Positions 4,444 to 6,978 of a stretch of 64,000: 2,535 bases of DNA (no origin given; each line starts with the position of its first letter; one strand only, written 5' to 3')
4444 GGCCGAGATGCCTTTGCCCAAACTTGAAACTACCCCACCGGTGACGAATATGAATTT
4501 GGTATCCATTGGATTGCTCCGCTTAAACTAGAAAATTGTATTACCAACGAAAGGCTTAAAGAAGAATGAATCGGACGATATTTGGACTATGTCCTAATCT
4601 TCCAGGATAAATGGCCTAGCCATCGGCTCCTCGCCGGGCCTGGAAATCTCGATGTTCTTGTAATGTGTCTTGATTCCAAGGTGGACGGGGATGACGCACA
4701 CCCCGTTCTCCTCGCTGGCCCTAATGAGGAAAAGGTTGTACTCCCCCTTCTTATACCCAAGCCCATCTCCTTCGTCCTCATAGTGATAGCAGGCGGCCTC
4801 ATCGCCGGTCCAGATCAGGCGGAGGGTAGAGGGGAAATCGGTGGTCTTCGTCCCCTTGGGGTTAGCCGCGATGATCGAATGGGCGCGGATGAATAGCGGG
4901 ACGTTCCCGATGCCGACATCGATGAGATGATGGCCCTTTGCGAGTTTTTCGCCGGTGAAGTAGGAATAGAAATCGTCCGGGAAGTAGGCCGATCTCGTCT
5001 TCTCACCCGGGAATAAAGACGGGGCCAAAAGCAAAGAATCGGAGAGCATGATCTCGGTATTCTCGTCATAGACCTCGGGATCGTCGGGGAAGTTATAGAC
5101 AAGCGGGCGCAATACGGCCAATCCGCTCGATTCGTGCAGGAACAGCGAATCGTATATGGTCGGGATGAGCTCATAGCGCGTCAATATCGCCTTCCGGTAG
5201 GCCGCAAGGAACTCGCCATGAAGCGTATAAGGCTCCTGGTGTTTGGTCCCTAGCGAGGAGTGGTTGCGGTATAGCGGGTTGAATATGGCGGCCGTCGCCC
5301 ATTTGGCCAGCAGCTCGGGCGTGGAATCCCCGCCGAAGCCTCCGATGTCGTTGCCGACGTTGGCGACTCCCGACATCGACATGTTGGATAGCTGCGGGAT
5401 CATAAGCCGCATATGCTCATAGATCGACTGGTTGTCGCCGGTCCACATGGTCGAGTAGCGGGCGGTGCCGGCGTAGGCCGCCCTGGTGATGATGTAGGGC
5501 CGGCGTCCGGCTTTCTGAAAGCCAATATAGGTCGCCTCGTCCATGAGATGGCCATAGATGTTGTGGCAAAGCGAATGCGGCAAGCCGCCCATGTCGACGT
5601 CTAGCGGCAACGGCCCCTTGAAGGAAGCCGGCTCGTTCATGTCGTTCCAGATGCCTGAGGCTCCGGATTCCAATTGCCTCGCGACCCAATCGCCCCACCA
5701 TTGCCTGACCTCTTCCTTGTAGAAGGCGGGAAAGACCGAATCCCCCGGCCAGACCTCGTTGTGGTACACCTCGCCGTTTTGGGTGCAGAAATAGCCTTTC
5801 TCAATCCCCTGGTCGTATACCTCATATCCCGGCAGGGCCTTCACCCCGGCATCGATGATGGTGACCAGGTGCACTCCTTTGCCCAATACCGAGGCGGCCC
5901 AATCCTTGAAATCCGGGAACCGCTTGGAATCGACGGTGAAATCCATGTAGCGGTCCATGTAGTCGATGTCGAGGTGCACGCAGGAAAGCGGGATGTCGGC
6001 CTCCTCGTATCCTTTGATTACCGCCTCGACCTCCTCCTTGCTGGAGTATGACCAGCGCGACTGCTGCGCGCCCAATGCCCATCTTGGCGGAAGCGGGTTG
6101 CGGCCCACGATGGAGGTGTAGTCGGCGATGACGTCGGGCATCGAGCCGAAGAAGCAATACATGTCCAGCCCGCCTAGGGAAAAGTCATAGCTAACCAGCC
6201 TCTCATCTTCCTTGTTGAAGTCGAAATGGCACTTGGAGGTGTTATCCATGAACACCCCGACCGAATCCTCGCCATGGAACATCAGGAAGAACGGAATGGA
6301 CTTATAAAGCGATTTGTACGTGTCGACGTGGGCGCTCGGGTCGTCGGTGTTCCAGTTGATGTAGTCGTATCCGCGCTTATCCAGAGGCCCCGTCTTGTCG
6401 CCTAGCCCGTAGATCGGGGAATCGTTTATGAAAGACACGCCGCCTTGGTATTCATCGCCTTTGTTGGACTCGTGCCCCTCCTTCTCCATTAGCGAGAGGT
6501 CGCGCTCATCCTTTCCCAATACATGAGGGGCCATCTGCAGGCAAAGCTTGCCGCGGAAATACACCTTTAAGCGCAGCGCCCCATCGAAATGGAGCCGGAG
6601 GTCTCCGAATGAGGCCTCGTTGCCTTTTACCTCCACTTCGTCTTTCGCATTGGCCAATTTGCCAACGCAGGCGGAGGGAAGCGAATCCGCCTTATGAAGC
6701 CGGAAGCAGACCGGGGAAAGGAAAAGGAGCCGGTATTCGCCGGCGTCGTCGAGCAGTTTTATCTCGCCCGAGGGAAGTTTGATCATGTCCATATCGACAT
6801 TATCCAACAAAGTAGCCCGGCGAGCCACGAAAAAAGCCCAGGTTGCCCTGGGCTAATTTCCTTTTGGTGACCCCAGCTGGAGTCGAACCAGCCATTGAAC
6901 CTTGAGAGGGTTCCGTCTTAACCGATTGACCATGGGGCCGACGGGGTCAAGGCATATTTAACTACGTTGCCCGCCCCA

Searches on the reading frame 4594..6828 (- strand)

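Call 51: search_protein_families(library=pfam, proteins=[window:4594-6828:-], max_evalue=0.00001)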
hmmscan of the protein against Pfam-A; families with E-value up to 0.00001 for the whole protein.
window:4594-6828:- (744 aa): 4 families
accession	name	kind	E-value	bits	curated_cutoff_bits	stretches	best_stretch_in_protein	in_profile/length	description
PF01055.32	Glyco_hydro_31_2nd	-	1.4e-106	357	23.5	1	245-560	2-327/328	Glycosyl hydrolases family 31 TIM-barrel domain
PF13802.12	Gal_mutarotas_2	-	4.6e-24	86.1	27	1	108-203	83-184/184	Glycosyl hydrolase 31 N-terminal galactose mutarotase-like domain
PF21365.3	Glyco_hydro_31_3rd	-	1.3e-18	67.6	24.4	1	569-653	1-87/87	Glycosyl hydrolase family 31 C-terminal domain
PF17137.9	DUF5110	-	4.6e-06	27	27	1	671-709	6-42/71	Domain of unknown function (DUF5110)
